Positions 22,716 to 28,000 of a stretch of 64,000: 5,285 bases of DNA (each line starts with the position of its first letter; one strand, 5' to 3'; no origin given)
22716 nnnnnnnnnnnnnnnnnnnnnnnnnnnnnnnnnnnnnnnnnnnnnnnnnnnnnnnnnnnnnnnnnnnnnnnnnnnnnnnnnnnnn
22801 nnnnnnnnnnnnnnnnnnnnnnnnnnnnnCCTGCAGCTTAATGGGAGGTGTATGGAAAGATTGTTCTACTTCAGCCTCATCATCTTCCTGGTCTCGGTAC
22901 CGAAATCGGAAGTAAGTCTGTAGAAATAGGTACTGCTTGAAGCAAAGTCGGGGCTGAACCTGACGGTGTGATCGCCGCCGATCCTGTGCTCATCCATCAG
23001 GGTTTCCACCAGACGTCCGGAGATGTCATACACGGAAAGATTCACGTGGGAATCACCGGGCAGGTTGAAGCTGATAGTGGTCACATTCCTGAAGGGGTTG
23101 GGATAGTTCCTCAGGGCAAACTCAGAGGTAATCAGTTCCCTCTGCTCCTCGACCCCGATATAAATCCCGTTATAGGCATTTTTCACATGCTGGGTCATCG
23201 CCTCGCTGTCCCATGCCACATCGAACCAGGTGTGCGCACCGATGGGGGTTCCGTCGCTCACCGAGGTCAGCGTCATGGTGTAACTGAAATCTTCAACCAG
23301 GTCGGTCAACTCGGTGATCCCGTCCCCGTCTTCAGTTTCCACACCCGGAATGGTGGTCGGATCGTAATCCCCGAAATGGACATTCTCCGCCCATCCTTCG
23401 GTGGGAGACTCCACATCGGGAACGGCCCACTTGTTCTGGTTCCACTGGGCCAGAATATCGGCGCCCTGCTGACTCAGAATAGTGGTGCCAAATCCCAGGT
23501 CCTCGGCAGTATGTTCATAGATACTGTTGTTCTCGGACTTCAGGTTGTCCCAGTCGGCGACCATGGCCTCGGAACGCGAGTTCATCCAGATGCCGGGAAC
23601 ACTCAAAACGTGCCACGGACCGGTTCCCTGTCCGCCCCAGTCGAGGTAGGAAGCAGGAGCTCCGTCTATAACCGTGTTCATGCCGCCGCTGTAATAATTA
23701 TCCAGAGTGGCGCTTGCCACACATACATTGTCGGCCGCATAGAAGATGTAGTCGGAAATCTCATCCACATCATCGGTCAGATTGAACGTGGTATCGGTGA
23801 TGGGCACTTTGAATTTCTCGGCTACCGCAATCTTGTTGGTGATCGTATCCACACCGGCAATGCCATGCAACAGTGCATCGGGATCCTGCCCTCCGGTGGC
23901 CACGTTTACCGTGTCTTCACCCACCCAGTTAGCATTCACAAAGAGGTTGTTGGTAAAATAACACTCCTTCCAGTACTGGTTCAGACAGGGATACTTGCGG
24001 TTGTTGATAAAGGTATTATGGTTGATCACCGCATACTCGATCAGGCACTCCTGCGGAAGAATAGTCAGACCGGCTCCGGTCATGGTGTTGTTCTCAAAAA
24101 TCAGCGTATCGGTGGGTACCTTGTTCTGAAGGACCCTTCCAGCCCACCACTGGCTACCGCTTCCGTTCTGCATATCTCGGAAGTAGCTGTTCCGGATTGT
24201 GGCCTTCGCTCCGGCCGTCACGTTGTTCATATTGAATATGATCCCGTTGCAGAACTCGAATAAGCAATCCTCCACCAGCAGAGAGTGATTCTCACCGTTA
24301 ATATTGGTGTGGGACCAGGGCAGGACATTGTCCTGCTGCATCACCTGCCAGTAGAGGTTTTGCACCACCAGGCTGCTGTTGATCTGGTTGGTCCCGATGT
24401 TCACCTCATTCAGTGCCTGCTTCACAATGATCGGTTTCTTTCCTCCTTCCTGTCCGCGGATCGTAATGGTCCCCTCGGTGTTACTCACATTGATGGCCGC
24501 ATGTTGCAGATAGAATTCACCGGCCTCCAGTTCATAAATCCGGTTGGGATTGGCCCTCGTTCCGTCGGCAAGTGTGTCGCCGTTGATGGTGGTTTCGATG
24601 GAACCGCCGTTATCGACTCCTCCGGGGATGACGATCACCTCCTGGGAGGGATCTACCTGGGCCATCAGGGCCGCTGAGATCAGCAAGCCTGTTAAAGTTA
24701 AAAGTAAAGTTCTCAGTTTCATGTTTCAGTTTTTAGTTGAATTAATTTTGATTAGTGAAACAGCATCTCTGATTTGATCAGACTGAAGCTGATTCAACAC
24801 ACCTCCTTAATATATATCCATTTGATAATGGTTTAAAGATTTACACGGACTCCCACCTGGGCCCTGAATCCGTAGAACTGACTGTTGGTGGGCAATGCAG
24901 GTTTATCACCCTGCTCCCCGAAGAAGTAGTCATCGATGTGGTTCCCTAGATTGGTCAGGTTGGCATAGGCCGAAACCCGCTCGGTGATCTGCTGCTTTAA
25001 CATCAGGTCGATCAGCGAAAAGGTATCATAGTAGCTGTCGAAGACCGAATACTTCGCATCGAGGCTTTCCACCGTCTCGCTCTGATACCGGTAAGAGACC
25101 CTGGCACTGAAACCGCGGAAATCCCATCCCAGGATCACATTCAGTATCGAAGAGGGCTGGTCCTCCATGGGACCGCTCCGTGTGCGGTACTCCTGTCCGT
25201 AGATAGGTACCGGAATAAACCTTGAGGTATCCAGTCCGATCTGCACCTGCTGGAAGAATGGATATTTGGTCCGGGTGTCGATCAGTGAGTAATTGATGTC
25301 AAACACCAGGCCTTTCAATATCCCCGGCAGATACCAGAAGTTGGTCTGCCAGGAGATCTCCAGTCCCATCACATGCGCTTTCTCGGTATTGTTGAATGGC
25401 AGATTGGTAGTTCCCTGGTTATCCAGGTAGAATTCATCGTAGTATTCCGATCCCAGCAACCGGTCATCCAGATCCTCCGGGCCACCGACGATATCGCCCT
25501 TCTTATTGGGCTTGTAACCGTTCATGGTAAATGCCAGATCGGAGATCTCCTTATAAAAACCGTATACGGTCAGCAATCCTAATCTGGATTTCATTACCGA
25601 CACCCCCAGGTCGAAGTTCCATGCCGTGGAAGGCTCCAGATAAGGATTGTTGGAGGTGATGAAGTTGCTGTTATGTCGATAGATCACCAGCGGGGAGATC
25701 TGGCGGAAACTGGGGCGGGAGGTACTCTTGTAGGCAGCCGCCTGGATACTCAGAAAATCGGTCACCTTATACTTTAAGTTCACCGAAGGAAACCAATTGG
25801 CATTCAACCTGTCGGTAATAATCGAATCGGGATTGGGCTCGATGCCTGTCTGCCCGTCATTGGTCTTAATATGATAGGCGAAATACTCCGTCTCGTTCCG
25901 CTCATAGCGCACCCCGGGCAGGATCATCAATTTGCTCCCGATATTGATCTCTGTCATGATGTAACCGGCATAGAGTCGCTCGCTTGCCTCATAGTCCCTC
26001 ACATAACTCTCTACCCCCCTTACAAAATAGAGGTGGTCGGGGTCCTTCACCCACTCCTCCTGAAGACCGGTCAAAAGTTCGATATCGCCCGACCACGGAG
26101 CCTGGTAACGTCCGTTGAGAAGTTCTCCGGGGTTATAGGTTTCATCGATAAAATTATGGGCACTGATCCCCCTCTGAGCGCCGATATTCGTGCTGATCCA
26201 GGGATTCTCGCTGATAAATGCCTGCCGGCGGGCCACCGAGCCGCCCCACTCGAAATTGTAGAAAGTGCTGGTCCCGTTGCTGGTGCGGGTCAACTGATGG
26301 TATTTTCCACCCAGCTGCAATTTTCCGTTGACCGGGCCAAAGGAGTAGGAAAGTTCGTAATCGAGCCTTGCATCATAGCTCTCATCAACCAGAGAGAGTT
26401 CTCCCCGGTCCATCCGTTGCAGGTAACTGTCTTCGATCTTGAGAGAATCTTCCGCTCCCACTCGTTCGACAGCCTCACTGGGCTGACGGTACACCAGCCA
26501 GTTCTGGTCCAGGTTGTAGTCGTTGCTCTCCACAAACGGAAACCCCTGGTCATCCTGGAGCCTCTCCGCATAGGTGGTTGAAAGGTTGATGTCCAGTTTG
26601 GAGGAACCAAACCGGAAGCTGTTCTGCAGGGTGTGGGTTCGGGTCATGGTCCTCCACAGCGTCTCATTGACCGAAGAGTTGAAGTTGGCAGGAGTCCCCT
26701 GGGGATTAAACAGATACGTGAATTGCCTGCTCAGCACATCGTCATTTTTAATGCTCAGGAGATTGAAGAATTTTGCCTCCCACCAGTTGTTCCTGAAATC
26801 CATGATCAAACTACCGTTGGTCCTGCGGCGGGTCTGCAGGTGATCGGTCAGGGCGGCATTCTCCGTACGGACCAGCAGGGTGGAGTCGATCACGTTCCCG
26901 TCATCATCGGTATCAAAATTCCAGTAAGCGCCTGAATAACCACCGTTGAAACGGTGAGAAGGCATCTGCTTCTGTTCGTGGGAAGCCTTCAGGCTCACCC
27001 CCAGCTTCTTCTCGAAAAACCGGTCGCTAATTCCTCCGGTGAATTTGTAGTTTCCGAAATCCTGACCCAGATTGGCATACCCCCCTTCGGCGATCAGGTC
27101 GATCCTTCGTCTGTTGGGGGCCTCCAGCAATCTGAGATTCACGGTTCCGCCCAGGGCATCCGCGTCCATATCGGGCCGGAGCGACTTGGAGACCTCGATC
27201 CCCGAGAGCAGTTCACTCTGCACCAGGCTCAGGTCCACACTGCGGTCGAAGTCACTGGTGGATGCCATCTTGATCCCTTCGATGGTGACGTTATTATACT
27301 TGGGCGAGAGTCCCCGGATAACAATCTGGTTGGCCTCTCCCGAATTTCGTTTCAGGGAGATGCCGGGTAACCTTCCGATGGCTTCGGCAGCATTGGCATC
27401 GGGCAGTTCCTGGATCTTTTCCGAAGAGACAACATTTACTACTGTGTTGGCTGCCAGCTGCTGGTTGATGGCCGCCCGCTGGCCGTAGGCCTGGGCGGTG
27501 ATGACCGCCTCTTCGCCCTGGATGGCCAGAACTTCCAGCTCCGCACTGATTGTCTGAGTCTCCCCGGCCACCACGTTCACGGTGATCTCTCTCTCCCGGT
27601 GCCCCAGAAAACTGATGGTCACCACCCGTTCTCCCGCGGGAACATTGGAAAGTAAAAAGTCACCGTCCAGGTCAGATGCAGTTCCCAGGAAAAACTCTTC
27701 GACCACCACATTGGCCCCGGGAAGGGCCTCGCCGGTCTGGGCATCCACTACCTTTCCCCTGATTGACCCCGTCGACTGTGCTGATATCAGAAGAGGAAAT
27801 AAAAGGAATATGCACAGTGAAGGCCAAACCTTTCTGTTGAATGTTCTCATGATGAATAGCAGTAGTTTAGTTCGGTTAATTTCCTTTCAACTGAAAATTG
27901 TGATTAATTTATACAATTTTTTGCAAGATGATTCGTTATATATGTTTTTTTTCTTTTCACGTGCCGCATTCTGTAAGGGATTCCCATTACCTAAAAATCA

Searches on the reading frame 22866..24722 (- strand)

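Call 65: search_protein_families(library=pfam, proteins=[window:22866-24722:-], max_evalue=0.00001)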
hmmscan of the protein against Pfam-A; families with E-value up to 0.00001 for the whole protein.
window:22866-24722:- (618 aa): 1 family
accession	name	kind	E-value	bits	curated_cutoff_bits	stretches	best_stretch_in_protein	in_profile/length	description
PF18962.6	Por_Secre_tail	-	1.8e-07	31.8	27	1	540-614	2-73/75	Secretion system C-terminal sorting domain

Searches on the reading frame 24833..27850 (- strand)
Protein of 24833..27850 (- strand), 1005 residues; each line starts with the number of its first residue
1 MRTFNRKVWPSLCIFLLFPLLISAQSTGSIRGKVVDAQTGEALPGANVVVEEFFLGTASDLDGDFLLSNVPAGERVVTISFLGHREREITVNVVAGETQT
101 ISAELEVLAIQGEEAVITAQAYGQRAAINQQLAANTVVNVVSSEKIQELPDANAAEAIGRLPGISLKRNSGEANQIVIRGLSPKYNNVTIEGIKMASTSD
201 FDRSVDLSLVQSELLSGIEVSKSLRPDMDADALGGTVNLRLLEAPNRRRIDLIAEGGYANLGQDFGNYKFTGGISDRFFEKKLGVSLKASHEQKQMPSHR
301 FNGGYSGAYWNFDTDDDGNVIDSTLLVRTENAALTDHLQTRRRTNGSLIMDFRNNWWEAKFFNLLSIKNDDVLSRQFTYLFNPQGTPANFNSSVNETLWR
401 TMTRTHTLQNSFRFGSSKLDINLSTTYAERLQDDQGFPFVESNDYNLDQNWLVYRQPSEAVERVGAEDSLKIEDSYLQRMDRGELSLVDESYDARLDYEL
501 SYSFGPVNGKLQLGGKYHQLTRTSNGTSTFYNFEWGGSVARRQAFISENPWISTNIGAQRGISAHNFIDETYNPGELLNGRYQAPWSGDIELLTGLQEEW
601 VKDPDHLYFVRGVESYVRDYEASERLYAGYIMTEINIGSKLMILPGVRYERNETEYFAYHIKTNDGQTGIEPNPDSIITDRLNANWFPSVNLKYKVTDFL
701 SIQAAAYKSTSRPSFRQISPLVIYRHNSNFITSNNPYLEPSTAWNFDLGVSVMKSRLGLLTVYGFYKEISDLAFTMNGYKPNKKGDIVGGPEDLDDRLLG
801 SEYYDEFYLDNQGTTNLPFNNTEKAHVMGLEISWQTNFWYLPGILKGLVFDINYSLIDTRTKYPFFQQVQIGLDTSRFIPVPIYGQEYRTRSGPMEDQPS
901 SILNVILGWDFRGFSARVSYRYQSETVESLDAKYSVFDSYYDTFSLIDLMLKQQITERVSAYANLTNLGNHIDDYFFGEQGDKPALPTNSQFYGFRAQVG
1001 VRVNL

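Call 65: search_protein_families(library=pfam, proteins=[window:24833-27850:-], max_evalue=0.00001)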
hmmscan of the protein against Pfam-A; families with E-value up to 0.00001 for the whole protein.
window:24833-27850:- (1005 aa): 4 families
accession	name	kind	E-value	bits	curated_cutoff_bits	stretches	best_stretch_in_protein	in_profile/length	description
PF00593.30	TonB_dep_Rec_b-barrel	-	1.6e-27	97.9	27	1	482-968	55-436/436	TonB dependent receptor-like, beta-barrel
PF13715.12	CarbopepD_reg_2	-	2.1e-18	66.5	32.2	1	30-116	1-87/88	CarboxypepD_reg-like domain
PF07715.20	Plug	-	1.2e-15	58.4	23.9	1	135-236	6-107/107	TonB-dependent Receptor Plug Domain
PF13620.12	CarboxypepD_reg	-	6e-15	55.8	32.3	1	29-105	1-81/82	Carboxypeptidase regulatory-like domain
